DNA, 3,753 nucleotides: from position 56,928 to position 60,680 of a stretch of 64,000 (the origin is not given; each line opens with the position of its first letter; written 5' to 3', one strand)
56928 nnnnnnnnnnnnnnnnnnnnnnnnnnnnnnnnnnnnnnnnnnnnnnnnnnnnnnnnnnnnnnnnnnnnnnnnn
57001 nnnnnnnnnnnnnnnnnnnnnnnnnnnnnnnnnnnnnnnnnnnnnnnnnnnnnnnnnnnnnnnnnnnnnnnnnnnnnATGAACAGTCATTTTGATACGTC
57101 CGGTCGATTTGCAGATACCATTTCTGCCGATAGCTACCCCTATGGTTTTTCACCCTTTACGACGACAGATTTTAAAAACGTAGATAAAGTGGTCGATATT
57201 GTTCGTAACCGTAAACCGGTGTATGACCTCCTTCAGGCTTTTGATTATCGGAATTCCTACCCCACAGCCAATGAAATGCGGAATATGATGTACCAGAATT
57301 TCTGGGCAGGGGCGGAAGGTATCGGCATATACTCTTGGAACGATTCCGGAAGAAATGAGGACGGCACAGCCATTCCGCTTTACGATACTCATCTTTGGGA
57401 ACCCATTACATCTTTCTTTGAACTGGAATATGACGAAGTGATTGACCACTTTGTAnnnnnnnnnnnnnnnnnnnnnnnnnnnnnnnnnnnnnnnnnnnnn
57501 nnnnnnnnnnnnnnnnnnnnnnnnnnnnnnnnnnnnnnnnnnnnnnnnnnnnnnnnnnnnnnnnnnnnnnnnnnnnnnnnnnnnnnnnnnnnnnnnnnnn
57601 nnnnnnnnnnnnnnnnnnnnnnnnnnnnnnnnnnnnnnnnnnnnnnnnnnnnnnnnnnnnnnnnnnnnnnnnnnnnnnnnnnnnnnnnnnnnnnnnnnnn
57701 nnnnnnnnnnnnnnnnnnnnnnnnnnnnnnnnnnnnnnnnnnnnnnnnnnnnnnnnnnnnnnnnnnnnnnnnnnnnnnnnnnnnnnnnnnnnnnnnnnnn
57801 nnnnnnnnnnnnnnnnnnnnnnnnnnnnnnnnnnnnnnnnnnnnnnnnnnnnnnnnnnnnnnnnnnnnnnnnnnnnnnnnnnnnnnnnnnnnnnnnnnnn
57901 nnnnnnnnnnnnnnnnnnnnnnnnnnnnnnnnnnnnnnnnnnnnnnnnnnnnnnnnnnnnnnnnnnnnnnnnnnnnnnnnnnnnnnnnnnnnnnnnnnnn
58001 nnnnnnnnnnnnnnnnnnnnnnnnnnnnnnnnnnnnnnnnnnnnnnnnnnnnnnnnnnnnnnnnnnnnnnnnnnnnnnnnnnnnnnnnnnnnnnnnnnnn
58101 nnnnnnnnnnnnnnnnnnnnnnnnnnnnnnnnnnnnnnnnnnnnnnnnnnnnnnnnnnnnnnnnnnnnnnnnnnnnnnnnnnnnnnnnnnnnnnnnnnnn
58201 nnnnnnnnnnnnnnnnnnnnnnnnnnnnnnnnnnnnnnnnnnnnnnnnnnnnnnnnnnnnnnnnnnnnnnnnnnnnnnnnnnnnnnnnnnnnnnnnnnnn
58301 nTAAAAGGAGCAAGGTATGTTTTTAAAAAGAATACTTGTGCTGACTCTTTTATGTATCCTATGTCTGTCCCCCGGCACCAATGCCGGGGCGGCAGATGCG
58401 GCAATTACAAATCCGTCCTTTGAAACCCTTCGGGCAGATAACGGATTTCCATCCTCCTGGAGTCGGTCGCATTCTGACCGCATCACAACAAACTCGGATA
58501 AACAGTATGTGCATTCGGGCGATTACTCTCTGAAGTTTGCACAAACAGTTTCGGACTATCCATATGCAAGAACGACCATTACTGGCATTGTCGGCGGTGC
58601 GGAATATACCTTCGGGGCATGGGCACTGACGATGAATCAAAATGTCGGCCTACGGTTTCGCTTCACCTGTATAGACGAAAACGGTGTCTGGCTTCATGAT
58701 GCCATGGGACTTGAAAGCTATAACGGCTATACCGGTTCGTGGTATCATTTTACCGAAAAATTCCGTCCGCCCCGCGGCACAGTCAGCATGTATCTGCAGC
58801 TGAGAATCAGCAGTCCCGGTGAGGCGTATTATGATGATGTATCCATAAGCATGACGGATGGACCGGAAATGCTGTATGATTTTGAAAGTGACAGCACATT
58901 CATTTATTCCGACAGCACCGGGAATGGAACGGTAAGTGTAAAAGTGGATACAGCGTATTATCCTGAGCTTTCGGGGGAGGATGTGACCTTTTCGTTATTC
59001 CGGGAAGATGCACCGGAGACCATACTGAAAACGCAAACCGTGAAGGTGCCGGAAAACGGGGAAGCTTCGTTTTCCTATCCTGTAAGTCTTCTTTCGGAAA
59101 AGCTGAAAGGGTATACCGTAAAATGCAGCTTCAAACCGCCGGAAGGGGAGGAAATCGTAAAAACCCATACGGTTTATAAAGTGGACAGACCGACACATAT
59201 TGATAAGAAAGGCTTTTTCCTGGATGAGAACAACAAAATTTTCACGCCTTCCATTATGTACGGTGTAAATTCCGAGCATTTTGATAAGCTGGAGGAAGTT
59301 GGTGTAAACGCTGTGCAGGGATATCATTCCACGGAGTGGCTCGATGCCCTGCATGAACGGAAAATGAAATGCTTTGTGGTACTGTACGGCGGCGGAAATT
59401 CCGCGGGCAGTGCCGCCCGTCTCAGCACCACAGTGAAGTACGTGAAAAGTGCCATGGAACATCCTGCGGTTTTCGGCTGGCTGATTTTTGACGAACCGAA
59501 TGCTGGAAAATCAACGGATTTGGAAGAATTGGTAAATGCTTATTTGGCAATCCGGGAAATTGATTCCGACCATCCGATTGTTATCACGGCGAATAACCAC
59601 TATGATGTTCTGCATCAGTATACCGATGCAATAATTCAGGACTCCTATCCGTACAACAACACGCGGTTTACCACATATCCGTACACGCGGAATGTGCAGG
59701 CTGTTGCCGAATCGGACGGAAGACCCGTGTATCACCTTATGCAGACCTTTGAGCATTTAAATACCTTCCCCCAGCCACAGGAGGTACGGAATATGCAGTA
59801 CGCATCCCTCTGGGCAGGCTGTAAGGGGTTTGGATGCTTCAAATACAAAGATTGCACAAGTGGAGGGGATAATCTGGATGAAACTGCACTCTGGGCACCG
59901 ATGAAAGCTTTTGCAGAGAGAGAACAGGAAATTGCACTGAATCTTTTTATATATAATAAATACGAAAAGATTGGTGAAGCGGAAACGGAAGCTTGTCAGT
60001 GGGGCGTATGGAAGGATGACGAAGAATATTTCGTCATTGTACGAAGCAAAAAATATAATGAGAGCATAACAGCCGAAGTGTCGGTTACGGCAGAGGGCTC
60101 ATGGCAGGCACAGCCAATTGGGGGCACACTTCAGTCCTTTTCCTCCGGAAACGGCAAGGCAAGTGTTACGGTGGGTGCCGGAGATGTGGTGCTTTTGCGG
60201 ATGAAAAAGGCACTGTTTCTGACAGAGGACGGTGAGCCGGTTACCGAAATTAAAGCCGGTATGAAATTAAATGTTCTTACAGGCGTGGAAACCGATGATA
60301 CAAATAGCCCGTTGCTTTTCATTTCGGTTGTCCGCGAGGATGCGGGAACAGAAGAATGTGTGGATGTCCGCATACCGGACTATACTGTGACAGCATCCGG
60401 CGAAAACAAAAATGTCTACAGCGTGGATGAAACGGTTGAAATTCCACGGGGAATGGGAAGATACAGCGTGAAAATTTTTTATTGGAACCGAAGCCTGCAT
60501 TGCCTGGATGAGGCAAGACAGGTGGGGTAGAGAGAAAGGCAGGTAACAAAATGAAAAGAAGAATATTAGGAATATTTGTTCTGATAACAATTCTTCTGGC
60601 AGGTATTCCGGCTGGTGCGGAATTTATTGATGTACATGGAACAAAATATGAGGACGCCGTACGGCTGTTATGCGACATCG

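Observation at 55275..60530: Putative glycoside-hydrolase barrel with an Asp-Glu-Pro ('DEP') variant of the clan GH-A 'NEP' acid/base motif, conserved across all six paralogs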

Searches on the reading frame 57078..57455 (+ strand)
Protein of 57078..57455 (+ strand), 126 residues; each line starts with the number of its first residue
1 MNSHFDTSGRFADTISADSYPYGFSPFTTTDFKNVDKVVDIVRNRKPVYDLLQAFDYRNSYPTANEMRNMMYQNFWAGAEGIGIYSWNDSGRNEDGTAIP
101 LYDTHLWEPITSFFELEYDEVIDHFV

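Call 45: search_solved_structures(query=A4, max_evalue=10, show_alignments=5)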
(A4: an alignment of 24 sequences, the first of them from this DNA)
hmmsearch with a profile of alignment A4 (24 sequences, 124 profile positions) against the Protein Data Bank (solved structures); distinct sequences matched with E-value up to 10: 5.
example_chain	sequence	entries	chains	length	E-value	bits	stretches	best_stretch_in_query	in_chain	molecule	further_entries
5xb7_A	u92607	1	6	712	0.00016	25.2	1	10-92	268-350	Beta-galactosidase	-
3tts_A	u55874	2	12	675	0.00021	24.8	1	7-98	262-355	Beta-galactosidase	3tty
5e9a_A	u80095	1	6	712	0.025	18.1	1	6-93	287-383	Beta-galactosidase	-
9ta3_A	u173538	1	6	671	0.075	16.6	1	11-98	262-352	Beta-galactosidase LacZ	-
6y2k_A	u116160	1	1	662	0.37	14.4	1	63-99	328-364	beta-galactosidase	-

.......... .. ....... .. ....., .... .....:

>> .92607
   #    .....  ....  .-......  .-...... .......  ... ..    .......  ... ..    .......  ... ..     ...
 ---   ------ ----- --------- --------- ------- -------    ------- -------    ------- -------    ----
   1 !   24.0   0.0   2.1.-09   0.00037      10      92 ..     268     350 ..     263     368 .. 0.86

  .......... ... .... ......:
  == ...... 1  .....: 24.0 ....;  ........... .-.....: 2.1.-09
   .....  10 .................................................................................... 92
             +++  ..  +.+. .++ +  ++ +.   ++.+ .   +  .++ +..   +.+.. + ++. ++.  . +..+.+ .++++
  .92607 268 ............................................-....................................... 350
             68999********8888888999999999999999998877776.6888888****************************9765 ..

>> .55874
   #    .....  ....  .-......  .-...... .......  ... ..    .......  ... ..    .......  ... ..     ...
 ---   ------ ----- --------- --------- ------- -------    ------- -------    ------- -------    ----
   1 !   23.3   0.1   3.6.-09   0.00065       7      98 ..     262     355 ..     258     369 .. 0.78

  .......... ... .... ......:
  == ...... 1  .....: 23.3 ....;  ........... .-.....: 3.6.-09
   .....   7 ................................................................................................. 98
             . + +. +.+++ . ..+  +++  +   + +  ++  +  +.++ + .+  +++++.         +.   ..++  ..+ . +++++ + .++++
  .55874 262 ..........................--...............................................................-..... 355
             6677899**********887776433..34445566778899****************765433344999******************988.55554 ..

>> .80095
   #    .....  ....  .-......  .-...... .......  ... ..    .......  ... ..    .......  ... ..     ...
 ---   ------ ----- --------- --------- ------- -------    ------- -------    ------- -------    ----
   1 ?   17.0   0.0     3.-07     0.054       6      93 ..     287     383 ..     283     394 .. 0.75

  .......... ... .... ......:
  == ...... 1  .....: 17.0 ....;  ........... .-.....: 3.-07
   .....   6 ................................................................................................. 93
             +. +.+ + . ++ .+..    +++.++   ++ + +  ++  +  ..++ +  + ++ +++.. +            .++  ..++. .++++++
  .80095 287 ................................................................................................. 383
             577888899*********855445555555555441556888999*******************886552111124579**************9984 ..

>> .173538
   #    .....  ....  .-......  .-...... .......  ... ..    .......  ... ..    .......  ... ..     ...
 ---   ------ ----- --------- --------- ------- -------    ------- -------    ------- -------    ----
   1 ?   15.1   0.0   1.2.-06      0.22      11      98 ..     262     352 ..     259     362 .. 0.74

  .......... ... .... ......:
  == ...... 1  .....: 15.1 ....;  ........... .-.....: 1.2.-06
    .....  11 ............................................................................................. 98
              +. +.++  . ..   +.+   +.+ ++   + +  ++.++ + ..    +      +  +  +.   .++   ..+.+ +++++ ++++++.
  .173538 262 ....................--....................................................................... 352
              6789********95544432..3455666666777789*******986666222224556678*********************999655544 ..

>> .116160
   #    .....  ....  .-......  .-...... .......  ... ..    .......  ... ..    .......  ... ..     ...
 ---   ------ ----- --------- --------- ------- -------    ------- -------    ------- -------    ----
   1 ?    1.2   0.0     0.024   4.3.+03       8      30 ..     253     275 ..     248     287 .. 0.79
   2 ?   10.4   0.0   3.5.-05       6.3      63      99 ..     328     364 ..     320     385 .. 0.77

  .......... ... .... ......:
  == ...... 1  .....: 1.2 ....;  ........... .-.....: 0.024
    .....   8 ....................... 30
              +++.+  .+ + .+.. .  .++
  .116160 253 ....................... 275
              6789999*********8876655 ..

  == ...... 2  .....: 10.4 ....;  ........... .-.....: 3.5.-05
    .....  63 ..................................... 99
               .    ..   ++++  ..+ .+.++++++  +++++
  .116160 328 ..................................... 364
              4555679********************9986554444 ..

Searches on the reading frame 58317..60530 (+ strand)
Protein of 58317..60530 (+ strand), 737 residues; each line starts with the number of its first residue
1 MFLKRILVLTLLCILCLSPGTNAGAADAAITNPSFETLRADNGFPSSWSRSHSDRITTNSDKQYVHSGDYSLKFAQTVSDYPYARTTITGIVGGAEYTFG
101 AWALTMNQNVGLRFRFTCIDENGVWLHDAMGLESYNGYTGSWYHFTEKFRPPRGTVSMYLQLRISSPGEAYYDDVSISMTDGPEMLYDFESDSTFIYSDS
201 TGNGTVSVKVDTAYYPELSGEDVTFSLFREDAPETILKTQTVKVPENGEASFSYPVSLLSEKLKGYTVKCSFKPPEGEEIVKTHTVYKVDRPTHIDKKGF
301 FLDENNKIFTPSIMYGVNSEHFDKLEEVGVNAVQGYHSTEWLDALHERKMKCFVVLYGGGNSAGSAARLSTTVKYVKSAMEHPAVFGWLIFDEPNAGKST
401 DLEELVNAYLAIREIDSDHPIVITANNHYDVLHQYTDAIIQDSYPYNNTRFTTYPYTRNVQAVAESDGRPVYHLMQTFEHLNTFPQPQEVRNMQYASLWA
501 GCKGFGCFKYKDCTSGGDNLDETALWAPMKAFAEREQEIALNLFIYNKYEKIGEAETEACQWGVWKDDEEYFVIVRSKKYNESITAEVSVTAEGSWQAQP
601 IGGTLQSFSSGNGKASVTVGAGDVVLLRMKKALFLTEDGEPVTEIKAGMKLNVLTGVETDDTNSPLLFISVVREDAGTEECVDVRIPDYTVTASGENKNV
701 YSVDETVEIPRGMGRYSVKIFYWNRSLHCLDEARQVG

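Call 4: search_protein_families(library=pfam, proteins=[window:58317-60530:+], max_evalue=0.1)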
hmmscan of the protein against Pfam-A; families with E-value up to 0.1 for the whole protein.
window:58317-60530:+ (737 aa): 0 families

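Call 5: search_protein_families(library=ncbifam, proteins=[window:58317-60530:+], max_evalue=0.1)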
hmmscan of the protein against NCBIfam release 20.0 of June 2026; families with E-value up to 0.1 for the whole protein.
window:58317-60530:+ (737 aa): 1 family
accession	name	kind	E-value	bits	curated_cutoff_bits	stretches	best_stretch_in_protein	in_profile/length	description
NF041462.1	GalA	equivalog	0.023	12.8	900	1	321-439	332-449/763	beta-galactosidase GalA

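Call 81: predict_structure(alignment_id=A6)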
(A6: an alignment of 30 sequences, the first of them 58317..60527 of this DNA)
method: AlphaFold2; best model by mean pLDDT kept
length: 737 residues; sequences in the alignment: 30
mean_pLDDT: 90.1   pTM: 0.80
mean pLDDT of the five models: 90.1, 89.9, 89.8, 89.1, 88.6
residues with pLDDT >= 90: 532; 70-90: 152; 50-70: 38; < 50: 15
segments of 3 or more residues with pLDDT < 50: 18-27
pLDDT, mean of each block of 10 residues (from residue 1): 68 59 49 94 92 94 96 91 94 94 92 94 92 80 93 94 93 95 94 94 95 95 98 96 96 96 98 94 97 95 94 96 97 96 97 96 97 98 98 93 98 98 96 97 82 95 95 95 91 96 96 94 96 96 96 95 93 95 91 79 88 86 94 78 83 73 75 89 86 72 86 86 61 51
secondary structure, 60 per line:
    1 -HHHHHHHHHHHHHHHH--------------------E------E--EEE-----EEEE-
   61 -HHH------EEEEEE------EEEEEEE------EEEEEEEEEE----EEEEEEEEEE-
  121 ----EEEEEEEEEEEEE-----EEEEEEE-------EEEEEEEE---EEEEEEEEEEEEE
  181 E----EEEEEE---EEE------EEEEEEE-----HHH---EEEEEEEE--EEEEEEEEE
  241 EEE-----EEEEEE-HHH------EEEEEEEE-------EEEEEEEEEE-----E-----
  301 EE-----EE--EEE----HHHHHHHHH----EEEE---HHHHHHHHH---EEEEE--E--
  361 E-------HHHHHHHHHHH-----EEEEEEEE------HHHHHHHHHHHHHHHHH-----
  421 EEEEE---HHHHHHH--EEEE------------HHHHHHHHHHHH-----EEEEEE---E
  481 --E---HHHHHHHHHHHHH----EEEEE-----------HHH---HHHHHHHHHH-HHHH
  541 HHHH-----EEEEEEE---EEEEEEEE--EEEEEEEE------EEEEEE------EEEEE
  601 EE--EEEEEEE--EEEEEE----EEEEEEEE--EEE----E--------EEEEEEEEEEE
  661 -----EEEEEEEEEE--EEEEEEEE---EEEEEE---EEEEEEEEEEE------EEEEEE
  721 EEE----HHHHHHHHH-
elements in order (helices of 4 or more, strands of 3 or more residues): H2-17 E48-50 E56-59 E71-76 E83-89 E96-105 E110-119 E125-137 E143-149 E157-164 E168-181 E186-191 E195-197 E204-210 E222-229 E232-243 E249-254 E265-272 E280-289 E312-314 H319-327 E332-335 H339-347 E351-355 H369-379 E385-392 H399-415 E421-425 H429-435 E438-441 H454-465 E471-476 H487-499 E504-508 H526-535 H537-544 E550-556 E560-567 E570-577 E584-589 E596-602 E605-611 E614-619 E624-631 E634-636 E650-660 E666-675 E678-685 E689-694 E698-708 E715-723 H728-736
